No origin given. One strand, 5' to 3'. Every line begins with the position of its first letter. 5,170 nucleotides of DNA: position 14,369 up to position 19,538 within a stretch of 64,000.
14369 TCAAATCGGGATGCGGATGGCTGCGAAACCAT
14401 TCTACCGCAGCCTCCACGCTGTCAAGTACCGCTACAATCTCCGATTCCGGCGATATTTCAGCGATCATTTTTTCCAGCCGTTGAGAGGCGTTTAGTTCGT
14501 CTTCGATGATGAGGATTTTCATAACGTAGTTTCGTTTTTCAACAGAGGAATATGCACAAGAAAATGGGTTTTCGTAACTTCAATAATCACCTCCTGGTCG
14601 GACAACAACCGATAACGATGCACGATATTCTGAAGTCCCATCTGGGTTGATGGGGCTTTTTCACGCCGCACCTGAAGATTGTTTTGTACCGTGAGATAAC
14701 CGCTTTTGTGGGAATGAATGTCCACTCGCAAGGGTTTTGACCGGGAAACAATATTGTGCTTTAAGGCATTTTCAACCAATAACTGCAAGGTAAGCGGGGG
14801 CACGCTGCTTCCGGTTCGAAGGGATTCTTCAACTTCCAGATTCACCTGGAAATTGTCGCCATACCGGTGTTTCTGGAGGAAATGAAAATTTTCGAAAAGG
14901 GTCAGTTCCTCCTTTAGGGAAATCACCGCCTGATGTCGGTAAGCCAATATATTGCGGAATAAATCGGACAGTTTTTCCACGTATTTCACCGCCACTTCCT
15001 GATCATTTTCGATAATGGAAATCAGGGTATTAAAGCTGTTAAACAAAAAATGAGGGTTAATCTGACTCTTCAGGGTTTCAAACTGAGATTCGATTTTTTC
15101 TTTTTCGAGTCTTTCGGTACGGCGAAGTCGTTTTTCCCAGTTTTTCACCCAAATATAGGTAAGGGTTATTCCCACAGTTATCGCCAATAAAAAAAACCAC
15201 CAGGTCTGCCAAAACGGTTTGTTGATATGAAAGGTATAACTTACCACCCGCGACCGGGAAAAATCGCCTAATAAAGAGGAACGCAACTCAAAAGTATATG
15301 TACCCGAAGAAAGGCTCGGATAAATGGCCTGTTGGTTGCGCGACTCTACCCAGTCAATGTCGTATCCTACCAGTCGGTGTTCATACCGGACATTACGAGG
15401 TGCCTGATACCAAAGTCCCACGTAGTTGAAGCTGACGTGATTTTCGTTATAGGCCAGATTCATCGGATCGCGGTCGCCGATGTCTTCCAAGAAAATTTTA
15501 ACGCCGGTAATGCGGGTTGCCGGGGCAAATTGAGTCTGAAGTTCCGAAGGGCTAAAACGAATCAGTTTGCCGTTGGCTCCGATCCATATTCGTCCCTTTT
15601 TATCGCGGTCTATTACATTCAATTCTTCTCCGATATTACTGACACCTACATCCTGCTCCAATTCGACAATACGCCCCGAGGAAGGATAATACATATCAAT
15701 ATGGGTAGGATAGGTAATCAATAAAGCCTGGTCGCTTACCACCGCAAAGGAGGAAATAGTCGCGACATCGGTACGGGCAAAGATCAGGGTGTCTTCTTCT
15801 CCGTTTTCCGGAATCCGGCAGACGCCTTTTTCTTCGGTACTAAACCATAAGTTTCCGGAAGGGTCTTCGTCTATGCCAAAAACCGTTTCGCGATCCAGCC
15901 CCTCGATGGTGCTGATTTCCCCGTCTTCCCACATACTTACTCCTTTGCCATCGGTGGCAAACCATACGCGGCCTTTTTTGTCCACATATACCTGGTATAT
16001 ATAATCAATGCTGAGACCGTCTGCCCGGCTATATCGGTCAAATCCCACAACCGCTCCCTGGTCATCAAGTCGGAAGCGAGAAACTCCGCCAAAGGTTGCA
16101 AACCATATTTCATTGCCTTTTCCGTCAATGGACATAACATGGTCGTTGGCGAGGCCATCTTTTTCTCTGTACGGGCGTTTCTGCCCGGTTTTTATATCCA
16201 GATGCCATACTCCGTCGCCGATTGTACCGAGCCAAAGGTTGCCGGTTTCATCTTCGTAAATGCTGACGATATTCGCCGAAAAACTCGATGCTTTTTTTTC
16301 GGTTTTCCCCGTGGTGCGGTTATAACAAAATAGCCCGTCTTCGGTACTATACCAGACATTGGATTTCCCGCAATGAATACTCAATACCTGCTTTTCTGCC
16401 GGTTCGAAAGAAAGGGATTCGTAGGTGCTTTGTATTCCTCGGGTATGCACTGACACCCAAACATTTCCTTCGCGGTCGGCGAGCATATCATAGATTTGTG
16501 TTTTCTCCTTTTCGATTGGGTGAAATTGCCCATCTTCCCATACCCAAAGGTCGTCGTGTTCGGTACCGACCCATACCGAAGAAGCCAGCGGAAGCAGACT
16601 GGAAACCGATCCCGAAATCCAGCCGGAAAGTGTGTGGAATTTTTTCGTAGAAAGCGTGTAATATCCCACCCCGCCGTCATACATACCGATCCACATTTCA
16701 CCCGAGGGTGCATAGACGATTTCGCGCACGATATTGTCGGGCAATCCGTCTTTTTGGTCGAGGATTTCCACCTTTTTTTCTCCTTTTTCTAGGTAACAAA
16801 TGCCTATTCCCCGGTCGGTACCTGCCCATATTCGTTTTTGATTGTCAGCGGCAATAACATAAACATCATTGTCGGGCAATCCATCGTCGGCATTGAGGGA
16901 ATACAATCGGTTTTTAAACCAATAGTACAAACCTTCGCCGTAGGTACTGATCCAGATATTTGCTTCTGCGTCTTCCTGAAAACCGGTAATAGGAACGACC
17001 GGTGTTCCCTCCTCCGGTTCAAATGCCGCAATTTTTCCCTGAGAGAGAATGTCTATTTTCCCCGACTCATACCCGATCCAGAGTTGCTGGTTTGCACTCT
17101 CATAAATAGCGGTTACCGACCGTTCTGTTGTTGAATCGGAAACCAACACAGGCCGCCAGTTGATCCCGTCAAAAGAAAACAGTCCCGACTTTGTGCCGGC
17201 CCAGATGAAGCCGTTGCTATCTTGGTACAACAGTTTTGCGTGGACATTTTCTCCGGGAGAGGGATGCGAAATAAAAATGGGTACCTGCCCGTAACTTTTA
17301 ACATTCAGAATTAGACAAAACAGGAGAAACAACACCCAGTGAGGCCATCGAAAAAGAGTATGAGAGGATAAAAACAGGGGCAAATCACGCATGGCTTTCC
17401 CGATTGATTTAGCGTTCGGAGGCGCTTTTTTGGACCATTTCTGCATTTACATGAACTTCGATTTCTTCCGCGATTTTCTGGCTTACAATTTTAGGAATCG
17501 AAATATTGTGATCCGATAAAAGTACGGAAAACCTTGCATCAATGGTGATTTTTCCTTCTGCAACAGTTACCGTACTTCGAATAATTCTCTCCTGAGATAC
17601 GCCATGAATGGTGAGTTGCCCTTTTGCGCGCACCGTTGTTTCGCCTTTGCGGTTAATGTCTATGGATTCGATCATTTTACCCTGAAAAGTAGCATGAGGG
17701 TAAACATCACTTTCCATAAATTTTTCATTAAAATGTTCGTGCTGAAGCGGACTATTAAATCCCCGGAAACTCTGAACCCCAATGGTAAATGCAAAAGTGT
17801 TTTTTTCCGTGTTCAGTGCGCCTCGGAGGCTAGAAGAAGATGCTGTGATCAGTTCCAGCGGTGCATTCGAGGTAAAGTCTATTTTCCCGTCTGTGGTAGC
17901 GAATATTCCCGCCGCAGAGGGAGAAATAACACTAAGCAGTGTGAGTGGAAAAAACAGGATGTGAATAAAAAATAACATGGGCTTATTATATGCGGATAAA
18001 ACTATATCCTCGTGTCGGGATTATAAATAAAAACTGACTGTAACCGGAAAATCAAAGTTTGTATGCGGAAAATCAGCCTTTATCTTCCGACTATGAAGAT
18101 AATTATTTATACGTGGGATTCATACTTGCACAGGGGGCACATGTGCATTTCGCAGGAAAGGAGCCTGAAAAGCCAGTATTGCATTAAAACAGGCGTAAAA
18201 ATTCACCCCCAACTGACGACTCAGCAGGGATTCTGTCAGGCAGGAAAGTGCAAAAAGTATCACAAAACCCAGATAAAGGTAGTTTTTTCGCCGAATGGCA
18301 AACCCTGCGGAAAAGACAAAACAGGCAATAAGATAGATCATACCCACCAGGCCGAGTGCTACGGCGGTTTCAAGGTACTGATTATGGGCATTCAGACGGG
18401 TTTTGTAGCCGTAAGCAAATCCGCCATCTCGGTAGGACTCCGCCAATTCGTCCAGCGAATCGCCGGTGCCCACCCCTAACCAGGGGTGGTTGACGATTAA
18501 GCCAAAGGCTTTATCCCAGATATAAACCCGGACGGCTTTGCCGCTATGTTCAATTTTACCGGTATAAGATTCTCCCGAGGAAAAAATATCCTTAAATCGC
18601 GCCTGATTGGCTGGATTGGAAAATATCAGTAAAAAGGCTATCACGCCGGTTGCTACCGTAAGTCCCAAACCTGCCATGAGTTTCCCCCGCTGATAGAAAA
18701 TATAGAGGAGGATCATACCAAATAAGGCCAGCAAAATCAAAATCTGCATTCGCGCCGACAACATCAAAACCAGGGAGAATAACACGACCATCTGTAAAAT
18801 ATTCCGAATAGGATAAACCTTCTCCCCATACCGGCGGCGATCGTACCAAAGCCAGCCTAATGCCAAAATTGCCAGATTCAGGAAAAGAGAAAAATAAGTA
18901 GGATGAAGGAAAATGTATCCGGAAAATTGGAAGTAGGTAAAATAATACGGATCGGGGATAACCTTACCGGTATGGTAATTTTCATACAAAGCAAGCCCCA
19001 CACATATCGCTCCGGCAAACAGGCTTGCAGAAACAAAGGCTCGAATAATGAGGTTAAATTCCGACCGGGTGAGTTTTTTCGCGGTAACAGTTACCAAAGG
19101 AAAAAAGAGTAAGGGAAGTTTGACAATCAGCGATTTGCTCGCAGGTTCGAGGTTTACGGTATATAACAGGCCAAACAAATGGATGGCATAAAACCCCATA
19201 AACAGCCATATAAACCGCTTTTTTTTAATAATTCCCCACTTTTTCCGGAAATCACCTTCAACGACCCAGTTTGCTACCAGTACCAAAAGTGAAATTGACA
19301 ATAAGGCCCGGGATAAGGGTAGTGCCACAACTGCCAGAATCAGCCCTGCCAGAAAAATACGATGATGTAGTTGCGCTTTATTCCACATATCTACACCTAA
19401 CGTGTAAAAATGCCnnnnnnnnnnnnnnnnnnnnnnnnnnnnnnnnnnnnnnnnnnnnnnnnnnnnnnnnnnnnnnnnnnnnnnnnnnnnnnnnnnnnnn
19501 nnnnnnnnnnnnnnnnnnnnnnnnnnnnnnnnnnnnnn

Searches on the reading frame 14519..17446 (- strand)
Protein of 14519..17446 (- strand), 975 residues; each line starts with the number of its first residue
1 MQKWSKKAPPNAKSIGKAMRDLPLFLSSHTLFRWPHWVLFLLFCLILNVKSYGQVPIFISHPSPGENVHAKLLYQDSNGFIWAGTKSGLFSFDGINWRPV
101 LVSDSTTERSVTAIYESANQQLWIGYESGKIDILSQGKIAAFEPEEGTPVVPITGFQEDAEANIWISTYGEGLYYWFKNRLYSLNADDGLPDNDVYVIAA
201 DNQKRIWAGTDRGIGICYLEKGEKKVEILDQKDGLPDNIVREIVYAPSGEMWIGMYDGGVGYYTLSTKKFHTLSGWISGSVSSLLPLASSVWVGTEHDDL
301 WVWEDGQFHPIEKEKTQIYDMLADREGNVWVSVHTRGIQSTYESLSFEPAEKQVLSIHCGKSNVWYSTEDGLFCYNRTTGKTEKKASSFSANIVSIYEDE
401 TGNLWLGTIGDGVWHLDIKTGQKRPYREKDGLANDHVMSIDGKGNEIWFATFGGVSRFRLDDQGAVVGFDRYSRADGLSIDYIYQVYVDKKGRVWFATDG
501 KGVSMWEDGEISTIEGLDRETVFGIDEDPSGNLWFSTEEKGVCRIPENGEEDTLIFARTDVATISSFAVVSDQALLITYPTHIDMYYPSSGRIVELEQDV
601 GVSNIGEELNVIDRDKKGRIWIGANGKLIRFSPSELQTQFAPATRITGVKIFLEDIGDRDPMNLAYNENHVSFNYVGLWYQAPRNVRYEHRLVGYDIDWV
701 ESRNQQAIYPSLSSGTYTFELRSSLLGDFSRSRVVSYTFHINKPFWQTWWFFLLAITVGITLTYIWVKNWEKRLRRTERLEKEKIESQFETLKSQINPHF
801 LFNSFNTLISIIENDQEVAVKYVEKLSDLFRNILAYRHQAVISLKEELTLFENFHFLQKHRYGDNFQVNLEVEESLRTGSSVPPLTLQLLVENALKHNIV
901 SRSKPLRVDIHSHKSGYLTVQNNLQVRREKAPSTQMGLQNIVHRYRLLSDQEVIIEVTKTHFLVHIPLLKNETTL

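Call 64: search_protein_families(library=pfam, max_evalue=0.00001, proteins=[window:14519-17446:-])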
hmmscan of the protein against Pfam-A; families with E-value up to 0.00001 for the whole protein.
window:14519-17446:- (975 aa): 6 families
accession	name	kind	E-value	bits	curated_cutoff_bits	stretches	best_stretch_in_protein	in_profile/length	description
PF07494.17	Reg_prop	-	7.6e-39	127.2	20.4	0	189-211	1-23/24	Two component regulator propeller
PF06580.19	His_kinase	-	2.6e-21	76.1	25.2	1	788-866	2-81/81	Histidine kinase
PF07495.19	Y_Y_Y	-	3.4e-09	36.9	26.6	1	680-723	2-46/65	Y_Y_Y domain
PF08450.18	SGL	-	2.3e-06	27.8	26.3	0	279-467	41-217/246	SMP-30/Gluconolactonase/LRE-like region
PF21544.3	PorZ_N_b_propeller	-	2.4e-06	28.4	27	0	114-139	38-64/154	TSS9, PorZ, N-terminal beta-propeller domain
PF15533.11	Ntox33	-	9.4e-06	26.5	28.4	0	484-500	36-52/65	Bacterial toxin 33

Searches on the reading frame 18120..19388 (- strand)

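Call 64: search_protein_families(library=pfam, max_evalue=0.00001, proteins=[window:18120-19388:-])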
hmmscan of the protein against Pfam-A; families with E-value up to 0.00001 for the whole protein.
window:18120-19388:- (422 aa): 1 family
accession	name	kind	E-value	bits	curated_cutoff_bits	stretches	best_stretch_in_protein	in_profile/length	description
PF04932.20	Wzy_C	-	1.9e-18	67.1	31.7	1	201-353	4-148/149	O-Antigen ligase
